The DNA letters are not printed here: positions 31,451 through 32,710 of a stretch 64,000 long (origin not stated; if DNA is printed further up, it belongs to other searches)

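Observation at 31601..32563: Membrane-tethered, catalytically dead DEDDh exonuclease with a winged-helix-like tail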

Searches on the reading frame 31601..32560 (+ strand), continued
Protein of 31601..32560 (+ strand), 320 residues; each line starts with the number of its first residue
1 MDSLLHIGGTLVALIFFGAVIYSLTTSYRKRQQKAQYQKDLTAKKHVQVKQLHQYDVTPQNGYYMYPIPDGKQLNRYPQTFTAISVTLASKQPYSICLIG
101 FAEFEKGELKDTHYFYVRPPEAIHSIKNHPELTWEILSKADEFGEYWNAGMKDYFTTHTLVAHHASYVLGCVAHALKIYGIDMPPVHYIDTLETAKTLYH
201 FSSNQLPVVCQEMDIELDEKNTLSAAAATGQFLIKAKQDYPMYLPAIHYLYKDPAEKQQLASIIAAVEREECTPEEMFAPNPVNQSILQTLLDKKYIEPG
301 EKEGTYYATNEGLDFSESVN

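Call 24: list_cluster_members(proteins=[P0055, P0059, P0060, P0063, P0066, P0071, P0065, P0067, P0070, P0100])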
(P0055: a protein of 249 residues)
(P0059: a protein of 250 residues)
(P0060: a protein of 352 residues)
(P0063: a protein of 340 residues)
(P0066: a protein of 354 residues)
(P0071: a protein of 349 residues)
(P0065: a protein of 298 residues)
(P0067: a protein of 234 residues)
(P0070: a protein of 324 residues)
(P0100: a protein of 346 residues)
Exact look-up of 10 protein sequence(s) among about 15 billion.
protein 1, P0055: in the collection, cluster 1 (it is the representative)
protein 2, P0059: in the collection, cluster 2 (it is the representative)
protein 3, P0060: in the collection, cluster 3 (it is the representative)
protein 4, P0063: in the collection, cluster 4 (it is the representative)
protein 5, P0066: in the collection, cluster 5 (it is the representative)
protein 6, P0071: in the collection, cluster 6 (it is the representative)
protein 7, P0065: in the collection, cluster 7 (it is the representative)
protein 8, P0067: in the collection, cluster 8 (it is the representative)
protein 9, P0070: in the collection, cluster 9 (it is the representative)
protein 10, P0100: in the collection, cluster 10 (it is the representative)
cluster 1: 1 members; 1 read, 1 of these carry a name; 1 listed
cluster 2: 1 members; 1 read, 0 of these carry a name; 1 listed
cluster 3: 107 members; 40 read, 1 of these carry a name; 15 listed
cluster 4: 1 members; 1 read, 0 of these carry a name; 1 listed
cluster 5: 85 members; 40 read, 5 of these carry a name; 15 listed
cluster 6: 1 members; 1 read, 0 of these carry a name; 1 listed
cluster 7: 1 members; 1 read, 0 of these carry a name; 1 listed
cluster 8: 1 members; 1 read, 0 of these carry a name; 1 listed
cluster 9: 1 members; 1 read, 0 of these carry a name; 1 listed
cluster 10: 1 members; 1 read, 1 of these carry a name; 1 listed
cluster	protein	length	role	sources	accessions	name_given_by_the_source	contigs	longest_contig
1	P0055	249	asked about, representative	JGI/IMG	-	DNA polymerase III epsilon subunit-like protein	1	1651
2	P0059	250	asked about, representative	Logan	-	-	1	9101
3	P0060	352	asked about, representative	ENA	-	-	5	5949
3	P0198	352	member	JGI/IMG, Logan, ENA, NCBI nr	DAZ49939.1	DNA polymerase-3 subunit epsilon | MAG TPA: DNA polymerase III subunit alpha [Caudoviricetes sp.]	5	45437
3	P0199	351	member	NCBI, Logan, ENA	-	-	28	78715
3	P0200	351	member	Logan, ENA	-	-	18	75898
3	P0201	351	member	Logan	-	-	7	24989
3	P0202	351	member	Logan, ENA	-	-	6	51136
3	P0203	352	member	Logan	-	-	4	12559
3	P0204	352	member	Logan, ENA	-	-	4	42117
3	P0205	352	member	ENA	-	-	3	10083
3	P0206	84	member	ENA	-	-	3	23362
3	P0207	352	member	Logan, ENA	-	-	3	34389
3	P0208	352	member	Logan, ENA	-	-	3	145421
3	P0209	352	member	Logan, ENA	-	-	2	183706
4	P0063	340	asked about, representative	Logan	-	-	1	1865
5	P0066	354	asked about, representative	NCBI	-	-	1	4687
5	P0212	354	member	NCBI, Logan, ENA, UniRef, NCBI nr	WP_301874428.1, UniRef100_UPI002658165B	exonuclease domain-containing protein [uncultured Dialister sp.] | exonuclease domain-containing protein n=2 Tax=Negativicutes TaxID=909932 ...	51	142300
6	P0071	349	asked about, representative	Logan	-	-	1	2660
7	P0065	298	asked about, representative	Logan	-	-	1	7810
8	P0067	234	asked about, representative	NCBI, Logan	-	-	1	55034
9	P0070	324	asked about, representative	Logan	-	-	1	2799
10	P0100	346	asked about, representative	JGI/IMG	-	DNA polymerase III subunit epsilon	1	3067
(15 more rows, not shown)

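Call 26: find_encoding_contigs(protein=P0212, flank=8000, max_places=3)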
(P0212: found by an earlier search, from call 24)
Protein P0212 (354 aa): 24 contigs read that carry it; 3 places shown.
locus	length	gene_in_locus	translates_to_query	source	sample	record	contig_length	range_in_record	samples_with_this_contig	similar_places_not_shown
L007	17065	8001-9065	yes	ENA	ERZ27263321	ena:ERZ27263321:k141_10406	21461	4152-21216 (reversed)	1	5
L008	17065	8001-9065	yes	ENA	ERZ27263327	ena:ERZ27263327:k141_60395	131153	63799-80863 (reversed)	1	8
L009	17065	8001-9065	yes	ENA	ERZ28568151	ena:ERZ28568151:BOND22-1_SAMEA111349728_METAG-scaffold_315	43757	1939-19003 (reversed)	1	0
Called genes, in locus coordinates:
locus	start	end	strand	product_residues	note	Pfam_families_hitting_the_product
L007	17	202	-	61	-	-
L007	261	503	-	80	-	-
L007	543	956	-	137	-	PF00436:SSB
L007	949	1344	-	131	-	-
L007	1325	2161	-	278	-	-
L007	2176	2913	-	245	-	PF07261:DnaB_2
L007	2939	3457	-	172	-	-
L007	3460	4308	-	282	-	PF03837:RecT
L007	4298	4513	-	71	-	-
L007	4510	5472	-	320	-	PF09588:YqaJ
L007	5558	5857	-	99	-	-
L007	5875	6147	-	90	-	-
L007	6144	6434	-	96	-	-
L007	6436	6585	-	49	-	-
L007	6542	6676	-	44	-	-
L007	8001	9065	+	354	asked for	PF16473:Rv2179c-like (faint), PF00929:RNase_T, PF02037:SAP (weak)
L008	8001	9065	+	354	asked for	PF16473:Rv2179c-like (faint), PF00929:RNase_T, PF02037:SAP (weak)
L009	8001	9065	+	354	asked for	PF16473:Rv2179c-like (faint), PF00929:RNase_T, PF02037:SAP (weak)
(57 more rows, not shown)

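Call 27: find_encoding_contigs(protein=P0198, flank=8000, max_places=2)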
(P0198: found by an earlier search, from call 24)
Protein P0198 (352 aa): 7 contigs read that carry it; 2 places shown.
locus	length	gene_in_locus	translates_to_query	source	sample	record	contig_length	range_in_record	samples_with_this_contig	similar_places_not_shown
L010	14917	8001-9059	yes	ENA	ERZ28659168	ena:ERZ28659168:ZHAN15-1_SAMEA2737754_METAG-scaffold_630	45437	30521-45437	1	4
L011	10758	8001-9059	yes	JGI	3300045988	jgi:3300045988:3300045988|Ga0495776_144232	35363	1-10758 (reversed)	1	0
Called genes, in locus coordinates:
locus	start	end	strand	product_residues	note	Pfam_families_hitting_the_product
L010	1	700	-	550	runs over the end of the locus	PF14284:PcfJ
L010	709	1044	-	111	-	-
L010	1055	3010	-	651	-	PF00476:DNA_pol_A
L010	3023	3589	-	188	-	PF10991:Enc34_ssDNA-bd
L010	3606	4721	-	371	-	PF10926:DUF2800, PF12705:PDDEXK_1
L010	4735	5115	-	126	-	-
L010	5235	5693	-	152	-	-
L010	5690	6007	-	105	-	-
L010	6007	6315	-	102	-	-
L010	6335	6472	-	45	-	-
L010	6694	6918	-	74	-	PF12844:HTH_19 (weak), PF13560:HTH_31, PF01381:HTH_3, PF13413:HTH_25 (weak)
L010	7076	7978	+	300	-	PF01381:HTH_3, PF12844:HTH_19, PF13413:HTH_25 (faint), PF13443:HTH_26 (faint), PF13560:HTH_31 (faint), PF01381:HTH_3 (weak), PF00717:Peptidase_S24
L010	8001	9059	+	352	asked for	PF00929:RNase_T, PF21762:DEDDh_C (faint), PF02037:SAP (weak)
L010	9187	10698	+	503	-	PF00239:Resolvase, PF07508:Recombinase, PF13408:Zn_ribbon_recom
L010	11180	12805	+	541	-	PF00308:Bac_DnaA, PF01695:IstB_IS21, PF08299:Bac_DnaA_C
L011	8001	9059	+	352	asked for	PF00929:RNase_T, PF21762:DEDDh_C (faint), PF02037:SAP (weak)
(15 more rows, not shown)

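Call 28: find_related_loci(query=A1, collection=genome_contigs, flank=4000)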
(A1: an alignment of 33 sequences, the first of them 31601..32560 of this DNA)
Query A1 (320 aa) in genome_contigs; peptide patterns used: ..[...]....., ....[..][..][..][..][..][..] (x = any residue, [..] = any of these).
41 stretches matched a pattern; 30 encode a relative of the query (tblastn E <= 1e-3); 30 distinct loci.
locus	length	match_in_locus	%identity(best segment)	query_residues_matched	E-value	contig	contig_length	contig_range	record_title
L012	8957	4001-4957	92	1-319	0e+0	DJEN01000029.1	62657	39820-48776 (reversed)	MAG TPA_asm: Megasphaera sp. UBA5897 UBA5897_contig_2523, whole genome shotgun sequence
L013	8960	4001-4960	83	1-320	0e+0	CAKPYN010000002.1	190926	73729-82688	MAG: uncultured Megasphaera sp. isolate REFINED_METABAT215_TOP10_CONTIGS_1500_ASSEMBLY_K77_MERGED__Hadza_MoBio_hadza-E-H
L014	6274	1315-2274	85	1-320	0e+0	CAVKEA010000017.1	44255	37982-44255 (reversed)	bacterium isolate H07687-L1_cleanbin_000003 genome assembly, contig: Spades_H07687-L1_contig_551, whole genome shotgun s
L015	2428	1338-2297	85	1-320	0e+0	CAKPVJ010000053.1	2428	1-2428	MAG: uncultured Megasphaera sp. isolate REFINED_METABAT215_TOP10_CONTIGS_1500_ASSEMBLY_K77_MERGED__Hadza_MoBio_hadza-E-H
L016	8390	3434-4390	79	1-319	0e+0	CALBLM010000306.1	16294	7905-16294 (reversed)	MAG TPA_asm: uncultured Megasphaera sp. isolate SRR1747059_bin.63_CONCOCT_v1.1_MAG genome assembly, contig: ERZ808291.90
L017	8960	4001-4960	85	1-320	0e+0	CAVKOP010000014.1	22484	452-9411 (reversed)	Lachnospiraceae bacterium isolate G02632-L1_cleanbin_000014 genome assembly, contig: Spades_G02632-L1_contig_617, whole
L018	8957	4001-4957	68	1-319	1e-148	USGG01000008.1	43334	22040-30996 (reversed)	uncultured Megasphaera sp. isolate UMGS1693 genome assembly, contig: NODE_561_length_43334_cov_4.157721, whole genome sh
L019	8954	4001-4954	65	1-318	1e-143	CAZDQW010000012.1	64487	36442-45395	MAG TPA_asm: uncultured Megasphaera sp. isolate SRP141132_co6_85 genome assembly, contig: NODE_190_length_64487_cov_7.46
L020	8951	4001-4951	61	1-317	2e-138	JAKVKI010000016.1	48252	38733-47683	MAG: Megasphaera sp. isolate UW_MP_MEG1_1 Ga0455793_000307, whole genome shotgun sequence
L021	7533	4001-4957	63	1-319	1e-137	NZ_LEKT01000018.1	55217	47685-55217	Megasphaera cerevisiae DSM 20462 scaffold_17, whole genome shotgun sequence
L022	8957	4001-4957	60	1-319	4e-136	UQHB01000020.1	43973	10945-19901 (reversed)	uncultured Megasphaera sp. isolate UMGS281 genome assembly, contig: NODE_212_length_43973_cov_5.52887, whole genome shot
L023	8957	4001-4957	57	1-319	8e-130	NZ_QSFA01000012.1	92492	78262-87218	Megasphaera sp. AM44-1BH AM44-1BH.Scaf12, whole genome shotgun sequence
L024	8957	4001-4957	55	1-319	1e-126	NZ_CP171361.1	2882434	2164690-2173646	Megasphaera hexanoica strain MH chromosome, complete genome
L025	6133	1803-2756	57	1-319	3e-119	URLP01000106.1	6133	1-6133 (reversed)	uncultured Megasphaera sp. isolate UMGS1114 genome assembly, contig: NODE_2355_length_6133_cov_3.87973, whole genome sho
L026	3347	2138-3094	53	1-319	3e-122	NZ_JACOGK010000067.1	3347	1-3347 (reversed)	Megasphaera hominis strain NSJ-59 N28_ctg067, whole genome shotgun sequence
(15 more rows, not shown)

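Call 29: search_protein_families(library=phrogs, proteins=[window:31601-32560:+, P0212, P0198, P0055, P0059], max_evalue=0.01)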
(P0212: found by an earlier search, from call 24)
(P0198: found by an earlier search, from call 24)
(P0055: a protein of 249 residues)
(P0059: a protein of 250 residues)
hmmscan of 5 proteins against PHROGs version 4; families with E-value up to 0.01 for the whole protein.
window:31601-32560:+ (320 aa): 1 family
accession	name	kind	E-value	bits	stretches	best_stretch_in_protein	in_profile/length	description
phrog_192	-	DNA, RNA and nucleotide metabolism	2.7e-06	28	1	95-221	123-252/397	DNA polymerase exonuclease subunit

P0212 (354 aa): 4 families
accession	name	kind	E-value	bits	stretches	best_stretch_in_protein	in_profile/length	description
phrog_192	-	DNA, RNA and nucleotide metabolism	3.3e-42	146.2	1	68-305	108-344/397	DNA polymerase exonuclease subunit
phrog_14632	-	DNA, RNA and nucleotide metabolism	8e-28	98.2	1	59-228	75-245/380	DNA polymerase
phrog_17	-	DNA, RNA and nucleotide metabolism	3.2e-09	36.3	1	67-205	671-788/1445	DNA polymerase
phrog_403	-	DNA, RNA and nucleotide metabolism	1.9e-05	24.7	1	70-204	69-201/321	DNA polymerase exonuclease subunit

P0198 (352 aa): 5 families
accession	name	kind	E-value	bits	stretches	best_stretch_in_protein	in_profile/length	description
phrog_192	-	DNA, RNA and nucleotide metabolism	2e-35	123.9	1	69-313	105-340/397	DNA polymerase exonuclease subunit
phrog_14632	-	DNA, RNA and nucleotide metabolism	5.2e-24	85.7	1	69-229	81-242/380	DNA polymerase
phrog_17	-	DNA, RNA and nucleotide metabolism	3.2e-06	26.4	1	56-221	663-793/1445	DNA polymerase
phrog_403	-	DNA, RNA and nucleotide metabolism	9.3e-05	22.5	1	56-216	51-209/321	DNA polymerase exonuclease subunit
phrog_3281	-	DNA, RNA and nucleotide metabolism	0.00035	21.9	1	289-334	54-101/107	endonuclease VII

P0055 (249 aa): 1 family
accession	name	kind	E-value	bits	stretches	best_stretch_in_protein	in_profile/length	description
phrog_192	-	DNA, RNA and nucleotide metabolism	7.3e-08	33.1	1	73-222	101-258/397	DNA polymerase exonuclease subunit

P0059 (250 aa): 0 families

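Call 30: search_protein_families(library=padloc, proteins=[window:31601-32560:+, P0212, P0198], max_evalue=0.01)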
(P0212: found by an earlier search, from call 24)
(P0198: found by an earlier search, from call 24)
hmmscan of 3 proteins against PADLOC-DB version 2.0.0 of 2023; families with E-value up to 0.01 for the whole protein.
window:31601-32560:+ (320 aa): 3 families
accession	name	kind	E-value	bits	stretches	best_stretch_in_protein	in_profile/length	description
PDLC05027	PDC-S48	-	3.5e-09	34.2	1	151-303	78-227/411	-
PDLC01247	DEDDh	-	5.4e-09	34.8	1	94-230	15-135/139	"CAS-I,CAS-II,CAS-III,CAS-IV,CAS-V,CAS-VI; associated"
PDLC05028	PDC-S48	-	0.00012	18.7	1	80-235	19-178/512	-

P0212 (354 aa): 3 families
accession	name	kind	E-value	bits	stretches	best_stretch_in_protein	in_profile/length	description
PDLC01247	DEDDh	-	3.1e-33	113.4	1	69-222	1-138/139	"CAS-I,CAS-II,CAS-III,CAS-IV,CAS-V,CAS-VI; associated"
PDLC05027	PDC-S48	-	4.8e-26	89.8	1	66-228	4-169/411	-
PDLC05028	PDC-S48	-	8.9e-23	78.6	1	68-225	20-179/512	-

P0198 (352 aa): 4 families
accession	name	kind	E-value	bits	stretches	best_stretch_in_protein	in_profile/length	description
PDLC01247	DEDDh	-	1.2e-30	104.9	1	73-226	1-138/139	"CAS-I,CAS-II,CAS-III,CAS-IV,CAS-V,CAS-VI; associated"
PDLC05027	PDC-S48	-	1e-24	85.4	1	71-252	5-185/411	-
PDLC05028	PDC-S48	-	1.4e-22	77.9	1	70-237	18-187/512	-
PDLC00753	Effector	-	0.004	15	0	71-120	7-56/184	Exonuclease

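Call 53: search_dna_similar(query=P0212, collection=phages, mode=protein, max_rows=25, max_evalue=1e-10)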
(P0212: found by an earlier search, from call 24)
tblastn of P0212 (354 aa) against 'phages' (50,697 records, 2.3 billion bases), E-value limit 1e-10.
Records with a match: 65; places in all: 65; records where one place covers at least 80% of the query: 0.
Best place of each record, by identity: <60% 65.
By first word of the organism name: Streptococcus 19; Bacteriophage 15; Staphylococcus 14; Clostridium 7; Listeria 4; Enterococcus 3; Microbacterium 2; Moraxella 1.
By host as written in the record: - 17; Staphylococcus aureus 12; Listeria monocytogenes 4; Enterococcus faecalis 2; Streptococcus pneumoniae 10B00617 2; Clostridium tetani ATCC 9441 2; Clostridium tetani ATCC 19406 2; Clostridium tetani C2 2; and 20 more.
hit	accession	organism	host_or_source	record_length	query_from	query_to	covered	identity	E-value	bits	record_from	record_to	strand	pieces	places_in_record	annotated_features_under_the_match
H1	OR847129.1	Listeria phage LM 4-11-1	Listeria monocytogenes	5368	67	228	46%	46.7%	4e-32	132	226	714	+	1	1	record has no annotation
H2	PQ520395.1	Enterococcus phage IME_EF3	-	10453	67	237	48%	43.9%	4e-31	130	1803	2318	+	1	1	record has no annotation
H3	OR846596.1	Enterococcus phage Efs 1-1-1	Enterococcus faecalis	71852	67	237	48%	43.9%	4e-31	130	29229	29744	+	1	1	record has no annotation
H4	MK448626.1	Streptococcus satellite phage Javan739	Streptococcus pneumoniae 45/5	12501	68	227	45%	46.3%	1e-28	122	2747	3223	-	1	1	DinG family ATP-dependent helicase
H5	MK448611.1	Streptococcus satellite phage Javan724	Streptococcus pneumoniae 23F/5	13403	68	227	45%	46.3%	1e-28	122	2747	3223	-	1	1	DinG family ATP-dependent helicase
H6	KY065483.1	Streptococcus phage IPP43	Streptococcus pneumoniae 44/3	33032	68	222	44%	45.9%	3e-25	112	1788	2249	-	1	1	exonuclease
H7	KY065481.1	Streptococcus phage IPP41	Streptococcus pneumoniae 23F/10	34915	68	222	44%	45.9%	3e-25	112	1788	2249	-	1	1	exonuclease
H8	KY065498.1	Streptococcus phage IPP62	Streptococcus pneumoniae 48/6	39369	68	222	44%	45.9%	3e-25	112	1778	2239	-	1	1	exonuclease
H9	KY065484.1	Streptococcus phage IPP44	Streptococcus pneumoniae USA11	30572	68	222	44%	45.9%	6e-25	112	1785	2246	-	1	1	exonuclease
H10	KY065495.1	Streptococcus phage IPP58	Streptococcus pneumoniae GA07228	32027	68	222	44%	45.9%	6e-25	112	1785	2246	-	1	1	exonuclease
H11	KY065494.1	Streptococcus phage IPP57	Streptococcus pneumoniae Sp02-1198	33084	68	222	44%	45.9%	6e-25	112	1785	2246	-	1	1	exonuclease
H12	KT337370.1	Streptococcus phage phiARI0923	Streptococcus pneumoniae 10B00617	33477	68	222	44%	45.9%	6e-25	112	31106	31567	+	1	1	hypothetical protein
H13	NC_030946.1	Streptococcus phage phiARI0923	Streptococcus pneumoniae 10B00617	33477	68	222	44%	45.9%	6e-25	112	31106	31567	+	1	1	3'-5' exoribonuclease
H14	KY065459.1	Streptococcus phage IPP18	Streptococcus pneumoniae 9L/3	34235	68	222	44%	45.9%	6e-25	112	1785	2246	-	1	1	exonuclease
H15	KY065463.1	Streptococcus phage IPP22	Streptococcus pneumoniae 33D/2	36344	68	222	44%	45.9%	6e-25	112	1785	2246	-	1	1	exonuclease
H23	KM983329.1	Clostridium phage phiCT9441A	Clostridium tetani ATCC 9441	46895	59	224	47%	39.4%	1e-15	84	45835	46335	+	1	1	DNA polymerase III subunit epsilon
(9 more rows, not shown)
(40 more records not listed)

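Call 54: search_dna_similar(query=window:31601-32560:+, collection=phages, mode=protein, max_rows=15, max_evalue=0.00001)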
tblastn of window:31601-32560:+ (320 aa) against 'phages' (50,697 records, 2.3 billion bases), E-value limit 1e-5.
Records with a match: 4; places in all: 4; records where one place covers at least 80% of the query: 0.
Best place of each record, by identity: <60% 4.
By first word of the organism name: Enterococcus 2; Streptococcus 1; Listeria 1.
By host as written in the record: Streptococcus entericus DSM_14446 1; Listeria monocytogenes 1; - 1; Enterococcus faecalis 1.
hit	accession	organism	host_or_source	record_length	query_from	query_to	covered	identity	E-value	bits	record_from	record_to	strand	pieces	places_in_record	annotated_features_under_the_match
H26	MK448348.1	Streptococcus satellite phage Javan175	Streptococcus entericus DSM_14446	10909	80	239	50%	28.2%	3e-8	61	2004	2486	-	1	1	DNA polymerase III, epsilon subunit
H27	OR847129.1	Listeria phage LM 4-11-1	Listeria monocytogenes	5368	80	240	50%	24.7%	5e-7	57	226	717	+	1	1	record has no annotation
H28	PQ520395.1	Enterococcus phage IME_EF3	-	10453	80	240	50%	24.2%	2e-6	55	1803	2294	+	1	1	record has no annotation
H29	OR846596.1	Enterococcus phage Efs 1-1-1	Enterococcus faecalis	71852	80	240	50%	24.2%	2e-6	55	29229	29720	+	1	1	record has no annotation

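Call 55: get_annotated_region(hit=H6, flank=3500)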
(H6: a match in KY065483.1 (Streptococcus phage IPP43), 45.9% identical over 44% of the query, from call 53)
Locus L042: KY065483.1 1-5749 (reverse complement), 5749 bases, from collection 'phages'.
description: Streptococcus phage IPP43, complete genome.
organism: Streptococcus phage IPP43 (NCBI taxid 1916182)
taxonomy: Viruses; Duplodnaviria; Heunggongvirae; Uroviricota; Caudoviricetes
host: Streptococcus pneumoniae 44/3; source: -; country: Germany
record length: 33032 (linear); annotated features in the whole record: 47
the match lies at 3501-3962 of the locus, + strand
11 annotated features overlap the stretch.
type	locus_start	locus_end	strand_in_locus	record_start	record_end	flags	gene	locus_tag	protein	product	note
CDS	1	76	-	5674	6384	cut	-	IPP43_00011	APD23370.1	hypothetical protein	gp15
CDS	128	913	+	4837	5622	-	-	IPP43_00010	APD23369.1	hypothetical protein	-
CDS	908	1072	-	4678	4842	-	-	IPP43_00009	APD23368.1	hypothetical protein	-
CDS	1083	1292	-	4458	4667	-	-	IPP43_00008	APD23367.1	hypothetical protein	-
CDS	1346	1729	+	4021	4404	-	-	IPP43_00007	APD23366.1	hypothetical protein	-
CDS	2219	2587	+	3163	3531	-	-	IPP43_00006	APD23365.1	transcriptional regulator, Cro/CI family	-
CDS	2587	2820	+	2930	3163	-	-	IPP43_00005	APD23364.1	hypothetical protein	-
CDS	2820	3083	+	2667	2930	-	-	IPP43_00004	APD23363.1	plasmid stabilization system protein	-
CDS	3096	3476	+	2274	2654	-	-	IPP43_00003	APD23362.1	hypothetical protein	-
CDS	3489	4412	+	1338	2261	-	-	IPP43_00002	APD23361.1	exonuclease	-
CDS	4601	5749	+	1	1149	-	-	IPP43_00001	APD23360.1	integrase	-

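Call 56: get_annotated_region(hit=H23, flank=4000)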
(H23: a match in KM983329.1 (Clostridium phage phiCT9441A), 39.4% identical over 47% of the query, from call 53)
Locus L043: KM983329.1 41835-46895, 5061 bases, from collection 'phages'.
description: Clostridium phage phiCT9441A, complete genome.
organism: Clostridium phage phiCT9441A (NCBI taxid 1567014)
taxonomy: Viruses; Duplodnaviria; Heunggongvirae; Uroviricota; Caudoviricetes
host: Clostridium tetani ATCC 9441; source: -; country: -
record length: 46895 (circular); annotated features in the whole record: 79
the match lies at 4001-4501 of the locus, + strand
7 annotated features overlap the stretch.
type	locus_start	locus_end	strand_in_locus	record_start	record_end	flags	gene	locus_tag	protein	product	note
CDS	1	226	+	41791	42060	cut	-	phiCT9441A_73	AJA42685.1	holin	-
CDS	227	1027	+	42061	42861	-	-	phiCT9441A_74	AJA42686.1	glucosaminidase /N-acetylmuramoyl-L-alanine amidase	-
CDS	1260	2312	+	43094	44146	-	-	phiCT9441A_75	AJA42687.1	hypothetical protein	-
CDS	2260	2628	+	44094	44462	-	-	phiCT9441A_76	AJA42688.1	hypothetical protein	-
CDS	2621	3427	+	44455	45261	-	-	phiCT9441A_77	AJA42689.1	hypothetical protein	-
CDS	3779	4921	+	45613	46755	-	-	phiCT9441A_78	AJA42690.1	DNA polymerase III subunit epsilon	-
misc_recomb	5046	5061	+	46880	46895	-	-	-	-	-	attR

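Call 62: find_encoding_contigs(protein=P0059, flank=5000, max_places=2)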
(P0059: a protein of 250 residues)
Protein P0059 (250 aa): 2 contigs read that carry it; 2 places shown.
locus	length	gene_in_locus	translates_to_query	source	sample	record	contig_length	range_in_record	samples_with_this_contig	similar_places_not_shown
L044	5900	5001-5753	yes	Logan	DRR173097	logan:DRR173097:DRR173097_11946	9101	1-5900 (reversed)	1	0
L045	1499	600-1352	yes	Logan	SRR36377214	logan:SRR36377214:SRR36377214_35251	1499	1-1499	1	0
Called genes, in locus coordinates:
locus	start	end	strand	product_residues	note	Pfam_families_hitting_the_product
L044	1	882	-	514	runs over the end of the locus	PF03806:ABG_transport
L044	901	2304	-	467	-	PF01546:Peptidase_M20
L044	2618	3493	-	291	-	PF00483:NTP_transferase, PF12804:NTP_transf_3 (weak), PF00535:Glycos_transf_2 (weak)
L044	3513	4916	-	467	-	PF01565:FAD_binding_4, PF02913:FAD-oxidase_C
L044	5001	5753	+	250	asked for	-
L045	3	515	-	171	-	?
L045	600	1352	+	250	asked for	-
